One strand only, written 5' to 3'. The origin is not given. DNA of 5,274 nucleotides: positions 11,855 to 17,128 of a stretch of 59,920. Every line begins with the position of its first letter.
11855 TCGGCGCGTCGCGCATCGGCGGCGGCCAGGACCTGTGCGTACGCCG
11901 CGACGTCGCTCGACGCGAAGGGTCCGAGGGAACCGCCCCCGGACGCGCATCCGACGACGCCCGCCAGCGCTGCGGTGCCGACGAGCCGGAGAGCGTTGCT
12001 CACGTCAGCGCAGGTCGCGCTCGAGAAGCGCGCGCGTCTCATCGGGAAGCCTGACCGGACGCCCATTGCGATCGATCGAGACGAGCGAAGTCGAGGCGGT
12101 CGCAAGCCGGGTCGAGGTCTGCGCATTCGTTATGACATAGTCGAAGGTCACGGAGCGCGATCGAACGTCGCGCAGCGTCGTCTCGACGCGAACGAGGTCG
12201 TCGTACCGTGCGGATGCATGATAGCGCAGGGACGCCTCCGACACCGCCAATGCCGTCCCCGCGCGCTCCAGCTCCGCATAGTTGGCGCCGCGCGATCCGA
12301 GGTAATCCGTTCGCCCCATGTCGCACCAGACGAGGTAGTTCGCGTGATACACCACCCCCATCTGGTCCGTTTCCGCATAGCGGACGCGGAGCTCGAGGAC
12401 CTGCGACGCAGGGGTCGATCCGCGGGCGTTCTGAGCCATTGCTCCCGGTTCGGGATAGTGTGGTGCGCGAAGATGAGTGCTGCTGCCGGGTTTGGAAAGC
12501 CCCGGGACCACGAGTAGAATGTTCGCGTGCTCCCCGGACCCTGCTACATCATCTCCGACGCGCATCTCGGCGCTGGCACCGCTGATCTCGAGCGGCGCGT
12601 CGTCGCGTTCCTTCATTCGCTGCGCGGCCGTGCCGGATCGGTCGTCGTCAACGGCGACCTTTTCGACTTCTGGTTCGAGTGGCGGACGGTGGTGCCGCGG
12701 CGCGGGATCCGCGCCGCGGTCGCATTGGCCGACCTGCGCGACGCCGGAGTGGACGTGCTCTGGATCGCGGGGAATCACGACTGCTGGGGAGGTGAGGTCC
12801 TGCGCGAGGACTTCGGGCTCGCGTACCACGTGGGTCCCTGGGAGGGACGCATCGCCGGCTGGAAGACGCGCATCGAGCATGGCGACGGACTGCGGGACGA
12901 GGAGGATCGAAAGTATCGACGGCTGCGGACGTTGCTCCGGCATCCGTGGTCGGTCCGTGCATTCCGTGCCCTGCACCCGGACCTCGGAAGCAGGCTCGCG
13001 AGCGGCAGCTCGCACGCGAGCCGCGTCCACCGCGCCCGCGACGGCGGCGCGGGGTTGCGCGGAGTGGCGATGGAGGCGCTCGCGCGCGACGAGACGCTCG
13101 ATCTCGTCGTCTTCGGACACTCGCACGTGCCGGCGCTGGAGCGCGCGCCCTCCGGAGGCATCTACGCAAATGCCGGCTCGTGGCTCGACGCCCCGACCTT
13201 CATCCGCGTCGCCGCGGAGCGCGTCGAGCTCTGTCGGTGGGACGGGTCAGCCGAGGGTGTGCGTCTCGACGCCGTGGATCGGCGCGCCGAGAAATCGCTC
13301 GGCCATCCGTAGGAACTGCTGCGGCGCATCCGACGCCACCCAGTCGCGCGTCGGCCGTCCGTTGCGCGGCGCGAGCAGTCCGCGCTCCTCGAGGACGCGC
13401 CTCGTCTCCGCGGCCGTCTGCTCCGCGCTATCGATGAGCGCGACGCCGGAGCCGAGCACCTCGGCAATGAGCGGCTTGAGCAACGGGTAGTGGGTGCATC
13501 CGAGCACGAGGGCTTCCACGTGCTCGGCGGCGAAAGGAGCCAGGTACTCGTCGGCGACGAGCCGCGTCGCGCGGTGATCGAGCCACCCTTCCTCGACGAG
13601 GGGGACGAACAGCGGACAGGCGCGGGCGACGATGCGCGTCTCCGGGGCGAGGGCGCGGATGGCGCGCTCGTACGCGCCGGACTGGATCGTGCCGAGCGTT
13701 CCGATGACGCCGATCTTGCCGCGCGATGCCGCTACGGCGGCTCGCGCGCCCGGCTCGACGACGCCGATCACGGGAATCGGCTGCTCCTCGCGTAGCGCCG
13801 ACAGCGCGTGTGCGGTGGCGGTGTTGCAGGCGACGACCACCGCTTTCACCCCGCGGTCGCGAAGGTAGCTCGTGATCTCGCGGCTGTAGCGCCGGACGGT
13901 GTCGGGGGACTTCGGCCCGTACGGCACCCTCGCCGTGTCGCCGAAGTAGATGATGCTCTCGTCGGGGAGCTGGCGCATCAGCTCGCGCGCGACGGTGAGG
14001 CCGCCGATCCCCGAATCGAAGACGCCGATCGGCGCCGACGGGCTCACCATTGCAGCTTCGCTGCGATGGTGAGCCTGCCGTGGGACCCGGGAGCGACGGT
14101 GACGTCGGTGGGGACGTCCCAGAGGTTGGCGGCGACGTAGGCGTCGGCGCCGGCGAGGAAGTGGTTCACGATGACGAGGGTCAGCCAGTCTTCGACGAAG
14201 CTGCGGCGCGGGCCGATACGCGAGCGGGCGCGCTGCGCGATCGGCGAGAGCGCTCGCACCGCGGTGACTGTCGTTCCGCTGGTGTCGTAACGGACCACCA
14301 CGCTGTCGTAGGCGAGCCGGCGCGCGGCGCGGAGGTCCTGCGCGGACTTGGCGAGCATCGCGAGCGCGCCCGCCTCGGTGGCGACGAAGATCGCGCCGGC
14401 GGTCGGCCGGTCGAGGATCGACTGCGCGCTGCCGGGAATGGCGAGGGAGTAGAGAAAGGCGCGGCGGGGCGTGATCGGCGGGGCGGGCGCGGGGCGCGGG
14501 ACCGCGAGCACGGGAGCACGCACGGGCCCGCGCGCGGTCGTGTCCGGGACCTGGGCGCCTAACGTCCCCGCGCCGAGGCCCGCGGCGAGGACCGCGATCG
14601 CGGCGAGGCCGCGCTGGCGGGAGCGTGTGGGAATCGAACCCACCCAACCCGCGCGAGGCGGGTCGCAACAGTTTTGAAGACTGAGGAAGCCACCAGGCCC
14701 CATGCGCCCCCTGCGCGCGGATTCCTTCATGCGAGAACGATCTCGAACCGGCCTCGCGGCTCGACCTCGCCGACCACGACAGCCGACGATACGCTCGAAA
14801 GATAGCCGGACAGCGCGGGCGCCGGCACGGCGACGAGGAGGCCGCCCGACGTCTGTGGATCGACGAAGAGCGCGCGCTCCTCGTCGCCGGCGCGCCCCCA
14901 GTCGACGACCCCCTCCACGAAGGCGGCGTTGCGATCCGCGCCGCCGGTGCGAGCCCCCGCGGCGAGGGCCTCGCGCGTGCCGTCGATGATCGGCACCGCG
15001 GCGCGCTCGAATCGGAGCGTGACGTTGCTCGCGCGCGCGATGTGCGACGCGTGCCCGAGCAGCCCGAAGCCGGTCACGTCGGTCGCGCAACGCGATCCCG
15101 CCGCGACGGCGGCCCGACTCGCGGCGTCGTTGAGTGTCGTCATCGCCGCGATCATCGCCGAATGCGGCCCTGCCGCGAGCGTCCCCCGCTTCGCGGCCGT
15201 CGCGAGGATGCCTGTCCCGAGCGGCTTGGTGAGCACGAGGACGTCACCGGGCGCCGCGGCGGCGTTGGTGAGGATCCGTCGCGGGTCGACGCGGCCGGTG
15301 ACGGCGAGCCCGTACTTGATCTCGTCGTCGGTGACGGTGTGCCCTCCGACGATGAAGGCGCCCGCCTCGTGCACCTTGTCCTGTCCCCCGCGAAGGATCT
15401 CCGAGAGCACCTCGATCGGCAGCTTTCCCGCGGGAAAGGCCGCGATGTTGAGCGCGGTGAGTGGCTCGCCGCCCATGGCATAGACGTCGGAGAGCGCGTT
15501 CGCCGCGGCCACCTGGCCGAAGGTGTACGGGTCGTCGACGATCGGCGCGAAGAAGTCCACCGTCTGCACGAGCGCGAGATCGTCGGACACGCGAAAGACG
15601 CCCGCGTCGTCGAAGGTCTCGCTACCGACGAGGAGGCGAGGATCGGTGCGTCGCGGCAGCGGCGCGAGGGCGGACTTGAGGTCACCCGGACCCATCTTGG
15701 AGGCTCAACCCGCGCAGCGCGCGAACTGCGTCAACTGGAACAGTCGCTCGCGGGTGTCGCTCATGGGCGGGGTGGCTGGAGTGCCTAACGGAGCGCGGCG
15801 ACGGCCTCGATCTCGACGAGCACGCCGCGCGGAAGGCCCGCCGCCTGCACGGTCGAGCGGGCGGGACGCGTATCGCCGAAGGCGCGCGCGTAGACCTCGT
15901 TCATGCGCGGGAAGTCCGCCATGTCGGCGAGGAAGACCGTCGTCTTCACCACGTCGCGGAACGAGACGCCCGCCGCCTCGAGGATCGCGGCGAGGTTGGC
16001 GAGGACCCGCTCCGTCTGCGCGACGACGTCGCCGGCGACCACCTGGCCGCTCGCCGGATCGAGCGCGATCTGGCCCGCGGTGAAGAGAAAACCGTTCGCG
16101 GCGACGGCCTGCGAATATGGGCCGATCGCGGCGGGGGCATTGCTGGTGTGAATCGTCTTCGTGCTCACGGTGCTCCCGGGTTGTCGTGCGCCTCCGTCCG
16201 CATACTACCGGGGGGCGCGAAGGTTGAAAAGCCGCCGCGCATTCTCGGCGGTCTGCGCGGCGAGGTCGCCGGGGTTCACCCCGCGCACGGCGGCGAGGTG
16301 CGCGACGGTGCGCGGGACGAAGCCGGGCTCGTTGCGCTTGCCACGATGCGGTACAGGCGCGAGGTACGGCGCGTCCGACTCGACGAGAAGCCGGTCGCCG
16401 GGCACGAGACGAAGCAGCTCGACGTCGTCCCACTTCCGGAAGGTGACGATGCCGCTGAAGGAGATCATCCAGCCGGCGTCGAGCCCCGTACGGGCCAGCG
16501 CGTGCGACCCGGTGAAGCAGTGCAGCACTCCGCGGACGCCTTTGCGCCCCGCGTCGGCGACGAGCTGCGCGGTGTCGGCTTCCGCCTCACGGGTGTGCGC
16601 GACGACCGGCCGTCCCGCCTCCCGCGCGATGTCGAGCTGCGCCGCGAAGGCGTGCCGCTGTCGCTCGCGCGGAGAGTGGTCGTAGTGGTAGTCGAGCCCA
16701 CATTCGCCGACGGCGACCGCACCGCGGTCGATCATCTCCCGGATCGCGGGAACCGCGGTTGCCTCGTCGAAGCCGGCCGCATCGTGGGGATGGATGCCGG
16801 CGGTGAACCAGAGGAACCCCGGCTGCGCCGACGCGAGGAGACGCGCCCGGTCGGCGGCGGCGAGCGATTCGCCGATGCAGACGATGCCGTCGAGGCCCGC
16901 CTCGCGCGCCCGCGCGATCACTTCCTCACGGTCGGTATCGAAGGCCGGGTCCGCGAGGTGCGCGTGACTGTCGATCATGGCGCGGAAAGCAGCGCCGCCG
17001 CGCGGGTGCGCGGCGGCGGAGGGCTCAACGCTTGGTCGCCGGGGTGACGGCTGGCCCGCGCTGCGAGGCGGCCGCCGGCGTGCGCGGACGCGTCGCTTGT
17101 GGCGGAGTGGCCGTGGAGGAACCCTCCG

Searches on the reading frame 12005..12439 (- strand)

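Call 23: search_protein_families(library=pfam, proteins=[window:12005-12439:-])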
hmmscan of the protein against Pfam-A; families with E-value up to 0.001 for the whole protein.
window:12005-12439:- (144 aa): 2 families
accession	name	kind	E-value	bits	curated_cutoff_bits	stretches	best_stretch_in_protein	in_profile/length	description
PF13279.12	4HBT_2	-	1.5e-17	64.6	25.5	1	19-137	1-120/122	Thioesterase-like superfamily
PF03061.28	4HBT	-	2.4e-14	53.8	20.6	1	27-108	1-75/79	Thioesterase superfamily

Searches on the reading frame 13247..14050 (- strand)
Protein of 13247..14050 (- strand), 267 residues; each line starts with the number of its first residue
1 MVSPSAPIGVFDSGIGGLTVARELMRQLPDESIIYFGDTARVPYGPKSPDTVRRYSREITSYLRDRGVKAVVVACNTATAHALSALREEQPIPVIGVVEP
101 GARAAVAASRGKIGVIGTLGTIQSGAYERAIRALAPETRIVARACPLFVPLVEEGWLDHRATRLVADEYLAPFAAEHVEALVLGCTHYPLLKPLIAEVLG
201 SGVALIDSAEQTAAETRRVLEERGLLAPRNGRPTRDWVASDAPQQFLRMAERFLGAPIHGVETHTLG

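Call 23: search_protein_families(library=pfam, proteins=[window:13247-14050:-])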
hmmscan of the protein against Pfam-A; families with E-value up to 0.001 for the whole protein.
window:13247-14050:- (267 aa): 1 family
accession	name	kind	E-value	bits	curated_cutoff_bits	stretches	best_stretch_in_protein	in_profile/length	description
PF01177.27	Asp_Glu_race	-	1.1e-28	101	31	1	23-214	19-209/211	Asp/Glu/Hydantoin racemase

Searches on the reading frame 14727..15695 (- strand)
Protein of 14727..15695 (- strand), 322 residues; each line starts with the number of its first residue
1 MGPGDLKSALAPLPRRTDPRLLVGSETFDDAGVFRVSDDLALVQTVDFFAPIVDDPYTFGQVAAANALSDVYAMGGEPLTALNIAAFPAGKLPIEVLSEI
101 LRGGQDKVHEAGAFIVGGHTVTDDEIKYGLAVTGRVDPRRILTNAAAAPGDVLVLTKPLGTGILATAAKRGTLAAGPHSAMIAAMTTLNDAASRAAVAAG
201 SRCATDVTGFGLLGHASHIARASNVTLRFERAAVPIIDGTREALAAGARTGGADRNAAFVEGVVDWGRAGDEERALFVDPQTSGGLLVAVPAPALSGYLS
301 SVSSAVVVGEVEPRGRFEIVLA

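Call 23: search_protein_families(library=pfam, proteins=[window:14727-15695:-])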
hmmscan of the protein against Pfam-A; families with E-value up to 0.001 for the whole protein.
window:14727-15695:- (322 aa): 2 families
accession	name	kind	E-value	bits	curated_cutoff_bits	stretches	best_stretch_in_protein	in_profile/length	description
PF00586.29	AIRS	-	3.2e-28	98.8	24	1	29-136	2-112/112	AIR synthase related protein, N-terminal domain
PF02769.27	AIRS_C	-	2.9e-17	63.7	23.1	1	149-320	2-154/156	AIR synthase related protein, C-terminal domain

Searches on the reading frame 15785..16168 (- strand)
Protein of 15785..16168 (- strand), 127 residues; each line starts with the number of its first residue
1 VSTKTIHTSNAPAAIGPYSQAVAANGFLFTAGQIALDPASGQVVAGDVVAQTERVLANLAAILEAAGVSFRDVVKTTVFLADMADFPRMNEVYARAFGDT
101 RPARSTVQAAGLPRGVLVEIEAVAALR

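Call 23: search_protein_families(library=pfam, proteins=[window:15785-16168:-])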
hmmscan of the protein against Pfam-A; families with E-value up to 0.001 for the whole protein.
window:15785-16168:- (127 aa): 1 family
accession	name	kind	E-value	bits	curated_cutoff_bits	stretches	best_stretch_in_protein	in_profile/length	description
PF01042.26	Ribonuc_L-PSP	-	6.1e-44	149.3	27.3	1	9-125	2-120/121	Endoribonuclease L-PSP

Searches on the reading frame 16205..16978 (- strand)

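Call 23: search_protein_families(library=pfam, proteins=[window:16205-16978:-])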
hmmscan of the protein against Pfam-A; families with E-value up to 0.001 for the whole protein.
window:16205-16978:- (257 aa): 1 family
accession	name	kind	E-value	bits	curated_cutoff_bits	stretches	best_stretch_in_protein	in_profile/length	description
PF01026.27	TatD_DNase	-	1e-76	258.1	27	1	2-252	1-253/253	TatD related DNase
